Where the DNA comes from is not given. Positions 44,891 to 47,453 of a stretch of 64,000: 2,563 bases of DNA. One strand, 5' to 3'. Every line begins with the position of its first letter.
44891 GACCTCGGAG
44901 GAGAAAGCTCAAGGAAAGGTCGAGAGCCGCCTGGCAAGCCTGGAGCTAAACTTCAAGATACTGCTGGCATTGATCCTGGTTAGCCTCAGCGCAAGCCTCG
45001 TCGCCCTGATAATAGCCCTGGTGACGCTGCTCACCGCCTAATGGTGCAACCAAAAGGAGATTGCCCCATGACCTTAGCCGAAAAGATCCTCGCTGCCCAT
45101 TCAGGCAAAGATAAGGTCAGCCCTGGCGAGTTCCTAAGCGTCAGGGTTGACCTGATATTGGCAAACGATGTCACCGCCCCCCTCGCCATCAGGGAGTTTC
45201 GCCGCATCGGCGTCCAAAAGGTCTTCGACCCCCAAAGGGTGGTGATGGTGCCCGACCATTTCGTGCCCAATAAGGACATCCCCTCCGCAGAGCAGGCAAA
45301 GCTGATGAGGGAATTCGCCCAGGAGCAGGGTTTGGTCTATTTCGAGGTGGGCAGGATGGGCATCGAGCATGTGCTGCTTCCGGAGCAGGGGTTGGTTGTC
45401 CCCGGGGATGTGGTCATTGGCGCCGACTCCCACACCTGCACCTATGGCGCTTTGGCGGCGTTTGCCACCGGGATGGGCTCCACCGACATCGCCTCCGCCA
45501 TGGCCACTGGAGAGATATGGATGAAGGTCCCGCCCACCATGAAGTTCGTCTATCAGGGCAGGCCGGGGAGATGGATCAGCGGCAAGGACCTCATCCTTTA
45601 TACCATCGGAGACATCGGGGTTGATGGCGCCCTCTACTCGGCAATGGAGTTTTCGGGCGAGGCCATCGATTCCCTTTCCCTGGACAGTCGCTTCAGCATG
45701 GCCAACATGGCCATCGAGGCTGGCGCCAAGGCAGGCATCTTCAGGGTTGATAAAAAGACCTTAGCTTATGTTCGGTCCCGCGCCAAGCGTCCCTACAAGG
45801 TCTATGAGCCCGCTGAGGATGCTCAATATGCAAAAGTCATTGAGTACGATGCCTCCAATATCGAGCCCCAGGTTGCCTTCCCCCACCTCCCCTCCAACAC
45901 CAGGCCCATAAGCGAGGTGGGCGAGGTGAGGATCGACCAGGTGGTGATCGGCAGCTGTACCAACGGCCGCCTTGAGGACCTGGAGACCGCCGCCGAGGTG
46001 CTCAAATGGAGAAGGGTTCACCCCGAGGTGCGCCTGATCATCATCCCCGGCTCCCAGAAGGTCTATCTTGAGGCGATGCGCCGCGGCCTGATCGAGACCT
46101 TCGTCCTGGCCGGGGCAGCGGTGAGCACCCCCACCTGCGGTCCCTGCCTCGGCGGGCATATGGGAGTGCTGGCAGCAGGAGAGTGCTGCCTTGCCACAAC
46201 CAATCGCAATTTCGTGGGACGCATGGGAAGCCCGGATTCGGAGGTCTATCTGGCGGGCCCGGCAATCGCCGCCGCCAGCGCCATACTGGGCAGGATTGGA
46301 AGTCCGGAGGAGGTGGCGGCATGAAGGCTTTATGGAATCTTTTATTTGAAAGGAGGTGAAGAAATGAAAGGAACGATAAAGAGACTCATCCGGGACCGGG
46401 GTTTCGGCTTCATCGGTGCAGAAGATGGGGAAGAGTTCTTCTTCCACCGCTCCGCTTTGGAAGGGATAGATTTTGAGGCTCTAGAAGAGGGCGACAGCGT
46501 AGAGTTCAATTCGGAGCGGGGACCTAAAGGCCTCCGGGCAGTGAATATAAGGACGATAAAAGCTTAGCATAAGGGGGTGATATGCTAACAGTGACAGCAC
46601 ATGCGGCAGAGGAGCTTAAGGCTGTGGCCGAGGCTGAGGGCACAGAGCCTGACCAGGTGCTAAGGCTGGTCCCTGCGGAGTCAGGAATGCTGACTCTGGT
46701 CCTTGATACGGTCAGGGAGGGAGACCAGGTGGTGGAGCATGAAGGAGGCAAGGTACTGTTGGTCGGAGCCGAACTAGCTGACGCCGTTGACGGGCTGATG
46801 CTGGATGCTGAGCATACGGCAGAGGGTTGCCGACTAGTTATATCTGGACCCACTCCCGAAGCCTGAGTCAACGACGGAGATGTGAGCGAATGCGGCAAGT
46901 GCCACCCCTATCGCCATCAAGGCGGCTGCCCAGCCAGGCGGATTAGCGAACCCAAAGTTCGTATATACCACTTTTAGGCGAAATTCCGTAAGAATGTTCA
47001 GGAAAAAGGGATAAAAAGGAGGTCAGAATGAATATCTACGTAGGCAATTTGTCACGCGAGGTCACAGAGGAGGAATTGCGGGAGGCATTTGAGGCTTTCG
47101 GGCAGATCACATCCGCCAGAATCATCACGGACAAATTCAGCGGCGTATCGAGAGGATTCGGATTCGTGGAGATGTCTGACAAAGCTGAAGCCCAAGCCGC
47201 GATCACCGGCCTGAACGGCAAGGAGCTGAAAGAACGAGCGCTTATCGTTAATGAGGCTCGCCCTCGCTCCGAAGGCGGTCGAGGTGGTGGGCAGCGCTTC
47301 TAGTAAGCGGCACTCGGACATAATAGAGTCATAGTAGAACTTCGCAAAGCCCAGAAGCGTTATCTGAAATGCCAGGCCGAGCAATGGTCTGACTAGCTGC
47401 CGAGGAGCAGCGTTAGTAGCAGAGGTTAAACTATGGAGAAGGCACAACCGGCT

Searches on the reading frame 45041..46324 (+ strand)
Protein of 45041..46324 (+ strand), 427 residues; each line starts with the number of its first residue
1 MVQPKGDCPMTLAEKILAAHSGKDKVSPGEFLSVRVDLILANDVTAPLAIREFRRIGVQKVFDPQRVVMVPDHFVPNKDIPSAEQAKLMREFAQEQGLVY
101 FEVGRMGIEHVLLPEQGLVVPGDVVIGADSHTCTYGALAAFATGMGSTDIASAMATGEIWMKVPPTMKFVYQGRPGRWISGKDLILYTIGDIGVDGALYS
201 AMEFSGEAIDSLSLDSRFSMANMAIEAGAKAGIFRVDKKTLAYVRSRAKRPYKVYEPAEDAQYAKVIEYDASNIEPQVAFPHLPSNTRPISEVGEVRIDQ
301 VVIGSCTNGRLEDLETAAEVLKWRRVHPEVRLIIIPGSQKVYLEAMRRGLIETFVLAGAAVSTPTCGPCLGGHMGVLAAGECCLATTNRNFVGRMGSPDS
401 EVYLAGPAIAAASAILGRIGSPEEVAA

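Call 7: search_protein_families(library=ncbifam, proteins=[window:45041-46324:+], max_evalue=1)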
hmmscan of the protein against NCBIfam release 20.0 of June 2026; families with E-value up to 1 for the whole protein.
window:45041-46324:+ (427 aa): 19 families
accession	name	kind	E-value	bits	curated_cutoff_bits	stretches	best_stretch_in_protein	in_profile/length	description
TIGR02083.1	LEU2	equivalog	1.7e-210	699.2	610.65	1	10-425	1-419/419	3-isopropylmalate dehydratase large subunit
NF001614.1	PRK00402.1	subfamily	8.3e-193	640.7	385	1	10-423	1-415/415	aconitase/3-isopropylmalate dehydratase large subunit family protein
TIGR01343.1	hacA_fam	subfamily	4.7e-179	595.3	385.7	1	11-422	1-411/412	homoaconitate hydratase family protein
TIGR02086.1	IPMI_arch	subfamily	4.9e-162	539.3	410.15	1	10-423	1-410/411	3-isopropylmalate dehydratase/homoaconitate hydratase family large subunit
NF040615.1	HacA_Meth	equivalog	1.5e-143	478.5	550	1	10-421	1-417/419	homoaconitase large subunit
NF005558.0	PRK07229.1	equivalog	4.9e-102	342.6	612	1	9-425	2-415/647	aconitate hydratase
NF009116.0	PRK12466.1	subfamily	1.7e-99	333.5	531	2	9-292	4-305/472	3-isopropylmalate dehydratase large subunit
NF004016.0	PRK05478.1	subfamily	3.2e-93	312.8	510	2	10-291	4-302/468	3-isopropylmalate dehydratase large subunit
TIGR01342.1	acon_putative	hypoth_equivalog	8.6e-86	288.6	719.15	1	11-426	1-413/655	putative aconitate hydratase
TIGR00170.1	leuC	equivalog_domain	7.1e-79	265.6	560.25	2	9-291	2-301/466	3-isopropylmalate dehydratase large subunit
TIGR00139.1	h_aconitase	equivalog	4.9e-72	243.4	529.9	2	11-248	3-244/709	homoaconitase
NF006690.0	PRK09238.1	equivalog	5.7e-47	160.2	782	2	254-425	648-817/852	bifunctional aconitate hydratase 2/2-methylisocitrate dehydratase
TIGR01340.1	aconitase_mito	equivalog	2.7e-45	154.9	825.35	1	7-418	17-471/745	aconitate hydratase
NF008503.0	PRK11413.1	equivalog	2e-39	135.2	641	2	119-293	139-314/753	hydratase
TIGR00117.1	acnB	equivalog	2e-30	105.3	1287.2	2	253-425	646-815/844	bifunctional aconitate hydratase 2/2-methylisocitrate dehydratase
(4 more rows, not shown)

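Call 41: list_cluster_members(proteins=[P0001, window:45041-46324:+, window:48543-49058:+, P0165])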
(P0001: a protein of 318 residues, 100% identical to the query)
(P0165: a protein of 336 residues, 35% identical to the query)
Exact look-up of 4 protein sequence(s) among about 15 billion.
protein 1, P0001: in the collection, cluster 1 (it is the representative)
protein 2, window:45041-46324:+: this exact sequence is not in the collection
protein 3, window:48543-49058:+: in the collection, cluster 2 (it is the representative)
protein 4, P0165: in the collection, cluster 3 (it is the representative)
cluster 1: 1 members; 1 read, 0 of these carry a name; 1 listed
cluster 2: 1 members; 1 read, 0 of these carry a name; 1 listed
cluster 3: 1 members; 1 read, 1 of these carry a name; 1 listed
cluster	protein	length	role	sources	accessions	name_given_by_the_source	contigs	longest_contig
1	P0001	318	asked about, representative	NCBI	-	-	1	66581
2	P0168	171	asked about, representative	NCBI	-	-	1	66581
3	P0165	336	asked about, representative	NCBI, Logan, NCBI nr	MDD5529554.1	MAG: hypothetical protein PHX21_05935 [bacterium] | hypothetical protein [bacterium]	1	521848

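Call 89: find_homologous_proteins(query=window:45041-46324:+, max_evalue=1e-100)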
Query window:45041-46324:+ (427 aa): 8000 proteins with E <= 1e-100 among 8000 candidates; the best 120 are listed.
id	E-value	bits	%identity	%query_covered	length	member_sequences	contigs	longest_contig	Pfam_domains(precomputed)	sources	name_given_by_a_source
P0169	1.1e-275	932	100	98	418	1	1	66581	PF00330.26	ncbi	-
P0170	3.2e-252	855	91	97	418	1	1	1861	PF00330.26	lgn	-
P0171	4.5e-242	821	86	97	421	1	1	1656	PF00330.26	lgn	-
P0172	5.5e-242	821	86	97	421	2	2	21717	PF00330.26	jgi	-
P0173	1.5e-241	820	87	97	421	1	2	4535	PF00330.26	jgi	jgi:3-isopropylmalate/(R)-2-methylmalate dehydratase large subunit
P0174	2.4e-241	819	86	97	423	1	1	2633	PF00330.26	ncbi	-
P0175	6.6e-241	818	86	97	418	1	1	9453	PF00330.26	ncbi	-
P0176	2.1e-240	816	86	97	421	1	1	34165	PF00330.26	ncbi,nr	ncbi:MAG: 3-isopropylmalate dehydratase large subunit [Dehalococcoidia bacterium]|nr:3-isopropylmala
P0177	3.2e-240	815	86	97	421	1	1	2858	PF00330.26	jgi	jgi:3-isopropylmalate/(R)-2-methylmalate dehydratase large subunit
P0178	3.1e-239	812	86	97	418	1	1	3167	PF00330.26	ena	-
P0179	1.5e-238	810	85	97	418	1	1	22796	PF00330.26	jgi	-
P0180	9.6e-238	807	85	97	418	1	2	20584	PF00330.26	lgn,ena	-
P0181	1.3e-237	807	85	97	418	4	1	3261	PF00330.26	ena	-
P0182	1.8e-237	806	85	97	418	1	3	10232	PF00330.26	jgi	-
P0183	6.0e-237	805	85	97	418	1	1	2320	PF00330.26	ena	-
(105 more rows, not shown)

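Call 90: find_encoding_contigs(protein=P0170, flank=3000, max_places=2)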
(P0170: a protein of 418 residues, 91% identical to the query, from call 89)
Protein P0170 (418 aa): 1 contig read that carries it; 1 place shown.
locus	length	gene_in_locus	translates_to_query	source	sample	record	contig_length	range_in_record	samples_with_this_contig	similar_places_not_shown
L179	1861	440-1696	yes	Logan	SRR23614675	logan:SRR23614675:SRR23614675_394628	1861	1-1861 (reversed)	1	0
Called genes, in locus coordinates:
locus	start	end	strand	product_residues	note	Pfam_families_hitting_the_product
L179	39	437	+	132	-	PF12675:DUF3795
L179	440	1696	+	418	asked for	PF00330:Aconitase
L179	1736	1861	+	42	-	?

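Call 91: find_encoding_contigs(protein=P0176, flank=6000, max_places=2)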
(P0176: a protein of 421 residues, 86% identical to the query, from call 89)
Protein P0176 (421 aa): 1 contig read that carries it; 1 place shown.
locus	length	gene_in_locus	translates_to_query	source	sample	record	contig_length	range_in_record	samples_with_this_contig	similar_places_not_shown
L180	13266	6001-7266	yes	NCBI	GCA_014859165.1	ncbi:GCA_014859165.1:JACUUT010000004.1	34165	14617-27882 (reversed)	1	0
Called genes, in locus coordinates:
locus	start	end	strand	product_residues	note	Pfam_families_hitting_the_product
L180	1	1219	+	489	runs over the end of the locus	PF02384:N6_Mtase, PF05175:MTS (faint), PF07669:Eco57I, PF01420:Methylase_S (weak)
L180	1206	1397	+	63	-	-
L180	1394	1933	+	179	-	-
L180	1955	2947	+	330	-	PF00670:AdoHcyase_NAD (weak), PF02826:2-Hacid_dh_C (weak), PF07991:KARI_N, PF01450:KARI_C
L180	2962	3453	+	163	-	-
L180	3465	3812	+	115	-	PF05942:PaREP1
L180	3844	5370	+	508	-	PF00682:HMGL-like, PF22617:HCS_D2, PF08502:LeuA_dimer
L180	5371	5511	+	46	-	-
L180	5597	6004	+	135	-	PF02308:MgtC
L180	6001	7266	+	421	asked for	PF00330:Aconitase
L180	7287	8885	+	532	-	PF01293:PEPCK_ATP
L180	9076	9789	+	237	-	-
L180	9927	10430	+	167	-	PF00694:Aconitase_C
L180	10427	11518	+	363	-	PF00180:Iso_dh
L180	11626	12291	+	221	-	PF01726:LexA_DNA_bind, PF00717:Peptidase_S24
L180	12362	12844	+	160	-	PF01555:N6_N4_Mtase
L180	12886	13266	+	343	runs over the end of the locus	-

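Call 92: find_encoding_contigs(protein=P0172, flank=6000, max_places=2)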
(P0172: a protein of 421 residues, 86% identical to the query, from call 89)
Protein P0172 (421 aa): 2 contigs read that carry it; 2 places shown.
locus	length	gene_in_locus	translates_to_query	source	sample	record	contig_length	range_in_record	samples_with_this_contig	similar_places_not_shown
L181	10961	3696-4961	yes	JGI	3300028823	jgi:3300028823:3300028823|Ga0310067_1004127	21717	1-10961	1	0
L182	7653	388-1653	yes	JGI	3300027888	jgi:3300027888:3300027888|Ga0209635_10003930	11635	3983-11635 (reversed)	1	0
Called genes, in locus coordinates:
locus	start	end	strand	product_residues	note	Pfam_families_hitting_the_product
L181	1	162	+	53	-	?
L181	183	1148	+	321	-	PF14338:Mrr_N, PF04471:Mrr_cat, PF22722:NA-iREase1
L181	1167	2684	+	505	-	PF00682:HMGL-like, PF22617:HCS_D2, PF08502:LeuA_dimer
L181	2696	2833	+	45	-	-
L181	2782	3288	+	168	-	PF12675:DUF3795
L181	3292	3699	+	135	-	PF02308:MgtC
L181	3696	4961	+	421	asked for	PF00330:Aconitase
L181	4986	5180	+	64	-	-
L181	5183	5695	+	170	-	-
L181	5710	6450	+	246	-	PF01209:Ubie_methyltran (weak), PF03848:TehB, PF05175:MTS (weak), PF13489:Methyltransf_23, PF08241:Methyltransf_11, PF08242:Methyltransf_12, PF13649:Methyltransf_25, PF13847:Methyltransf_31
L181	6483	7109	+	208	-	-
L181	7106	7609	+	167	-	PF00694:Aconitase_C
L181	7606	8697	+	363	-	PF00180:Iso_dh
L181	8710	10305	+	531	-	PF00682:HMGL-like, PF22617:HCS_D2, PF08502:LeuA_dimer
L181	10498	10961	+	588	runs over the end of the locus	PF08668:HDOD (faint), PF13487:HD_5, PF01966:HD, PF01590:GAF, PF13185:GAF_2, PF13492:GAF_3 (weak), PF00990:GGDEF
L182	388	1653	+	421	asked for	PF00330:Aconitase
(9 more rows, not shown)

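Call 96: search_protein_families(library=pfam, proteins=[L180:9076-9789:+, L180:2962-3453:+, L180:1394-1933:+, L181:6483-7109:+, L181:5183-5695:+, L181:5710-6450:+, L180:7287-8885:+], max_evalue=0.1)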
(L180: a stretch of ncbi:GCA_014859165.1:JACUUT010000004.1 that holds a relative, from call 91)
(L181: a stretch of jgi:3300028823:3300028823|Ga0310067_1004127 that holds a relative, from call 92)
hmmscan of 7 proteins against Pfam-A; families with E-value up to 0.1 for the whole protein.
L180:9076-9789:+ (237 aa): 0 families

L180:2962-3453:+ (163 aa): 3 families
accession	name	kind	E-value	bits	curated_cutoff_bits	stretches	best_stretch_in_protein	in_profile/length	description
PF03413.25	PepSY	-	0.01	16.6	24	0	99-159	3-60/60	Peptidase propeptide and YPEB domain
PF12646.12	DUF3783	-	0.082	13.3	27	0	40-66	3-27/56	Domain of unknown function (DUF3783)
PF20851.2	SidM_Rab1-act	-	0.097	12.9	27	0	33-137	24-127/196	SidM, Rab1-activation domain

L180:1394-1933:+ (179 aa): 0 families

L181:6483-7109:+ (208 aa): 0 families

L181:5183-5695:+ (170 aa): 0 families

L181:5710-6450:+ (246 aa): 18 families
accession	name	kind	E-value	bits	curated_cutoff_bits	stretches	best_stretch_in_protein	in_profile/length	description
PF13649.12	Methyltransf_25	-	4.6e-20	72.6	27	1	46-141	1-97/97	Methyltransferase domain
PF13847.12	Methyltransf_31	-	4.5e-14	52.8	27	1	41-149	2-113/145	Methyltransferase domain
PF08241.18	Methyltransf_11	-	1.1e-13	52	21.2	1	47-145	1-95/95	Methyltransferase domain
PF13489.12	Methyltransf_23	-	3.7e-11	43.5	27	1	31-223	9-163/164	Methyltransferase domain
PF03848.20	TehB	-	3.2e-09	37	20.4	1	23-147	12-135/193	Tellurite resistance protein TehB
PF08242.18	Methyltransf_12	-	8.3e-08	33.3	30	1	47-143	1-98/98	Methyltransferase domain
PF01209.24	Ubie_methyltran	-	4.5e-07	29.9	20.1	1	37-145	42-151/233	ubiE/COQ5 methyltransferase family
PF05175.20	MTS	-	1.3e-05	25.3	23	1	36-111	25-103/170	Methyltransferase small domain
PF02353.26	CMAS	-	3.1e-05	23.8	27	1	31-149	51-168/273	Mycolic acid cyclopropane synthetase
PF01135.25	PCMT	-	5.6e-05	23.4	20.3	1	19-97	50-132/210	Protein-L-isoaspartate(D-aspartate) O-methyltransferase (PCMT)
PF01728.25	FtsJ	-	0.00012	22.4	24.1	1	40-105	19-82/181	FtsJ-like methyltransferase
PF02390.23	Methyltransf_4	-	0.0037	17.2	24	1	46-107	5-73/173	Putative methyltransferase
PF01189.24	Methyltr_RsmB-F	-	0.0043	17.2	27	1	37-109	3-82/199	16S rRNA methyltransferase RsmB/F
PF05958.17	tRNA_U5-meth_tr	-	0.036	13.5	23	0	44-89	203-248/357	tRNA (Uracil-5-)-methyltransferase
PF13679.12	Methyltransf_32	-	0.039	14.4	27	1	38-112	21-107/143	Methyltransferase domain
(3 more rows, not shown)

L180:7287-8885:+ (532 aa): 2 families
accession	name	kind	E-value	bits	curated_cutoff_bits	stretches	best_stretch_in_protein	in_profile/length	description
PF01293.25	PEPCK_ATP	-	1.4e-35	123.4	26.5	1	72-486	62-464/465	Phosphoenolpyruvate carboxykinase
PF17126.11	RsmF_methylt_CI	-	0.036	14.5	27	0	173-196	28-51/61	RsmF rRNA methyltransferase first C-terminal domain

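Call 122: search_solved_structures(query=L181:6483-7109:+, max_evalue=1)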
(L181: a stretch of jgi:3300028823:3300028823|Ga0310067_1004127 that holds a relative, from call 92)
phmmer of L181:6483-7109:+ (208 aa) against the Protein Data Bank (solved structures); distinct sequences matched with E-value up to 1: 3.
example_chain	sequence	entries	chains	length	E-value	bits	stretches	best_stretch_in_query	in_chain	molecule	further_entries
8tdf_A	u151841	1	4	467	0.29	14.2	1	124-183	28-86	Dehydrogenase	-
8tdh_A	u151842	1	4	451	0.3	14.2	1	124-183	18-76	Predicted dehydrogenases and related proteins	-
9oij_A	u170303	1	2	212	0.75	12.9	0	54-134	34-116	HepS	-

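Call 123: search_solved_structures(query=L180:9076-9789:+, max_evalue=1)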
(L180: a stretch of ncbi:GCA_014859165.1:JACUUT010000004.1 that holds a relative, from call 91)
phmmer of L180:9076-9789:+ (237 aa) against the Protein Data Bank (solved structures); distinct sequences matched with E-value up to 1: 0.

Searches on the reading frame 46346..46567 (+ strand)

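Call 4: search_protein_families(library=pfam, proteins=[window:46346-46567:+], max_evalue=1)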
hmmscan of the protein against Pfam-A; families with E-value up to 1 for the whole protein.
window:46346-46567:+ (73 aa): 2 families
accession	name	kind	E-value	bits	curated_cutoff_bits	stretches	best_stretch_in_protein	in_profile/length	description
PF00313.28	CSD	-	1.3e-17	63.9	27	1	7-70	1-65/66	'Cold-shock' DNA-binding domain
PF22707.2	S1CSD-TOTE-2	-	0.12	12.8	27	1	6-42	2-31/60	S1/CSD-like domain 2 of the TOTE conflict systems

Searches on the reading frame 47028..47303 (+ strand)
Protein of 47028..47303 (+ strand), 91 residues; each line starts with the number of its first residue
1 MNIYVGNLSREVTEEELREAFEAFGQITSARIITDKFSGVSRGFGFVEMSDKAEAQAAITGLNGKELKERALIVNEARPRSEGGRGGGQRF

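Call 4: search_protein_families(library=pfam, proteins=[window:47028-47303:+], max_evalue=1)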
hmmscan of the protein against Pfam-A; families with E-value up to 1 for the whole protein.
window:47028-47303:+ (91 aa): 6 families
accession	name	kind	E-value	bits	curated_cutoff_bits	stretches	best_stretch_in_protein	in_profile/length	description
PF00076.28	RRM_1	-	1.9e-24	85.7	20.7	1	3-72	1-69/70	RNA recognition motif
PF16367.11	RRM_7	-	0.01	16.2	27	1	2-28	3-29/94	RNA recognition motif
PF16842.11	RRM_occluded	-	0.011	16.1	30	1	3-73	4-69/79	Occluded RNA-recognition motif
PF13893.12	RRM_5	-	0.023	14.8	27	1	12-72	39-94/125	RNA recognition motif. (a.k.a. RRM, RBD, or RNP domain)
PF24637.1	RRM_DEAH11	-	0.1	13.4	27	0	3-32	47-73/81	DEAH11 RRM domain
PF24390.1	PRTase-CE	-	0.31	11.3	27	1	8-73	29-93/253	PRTase-CE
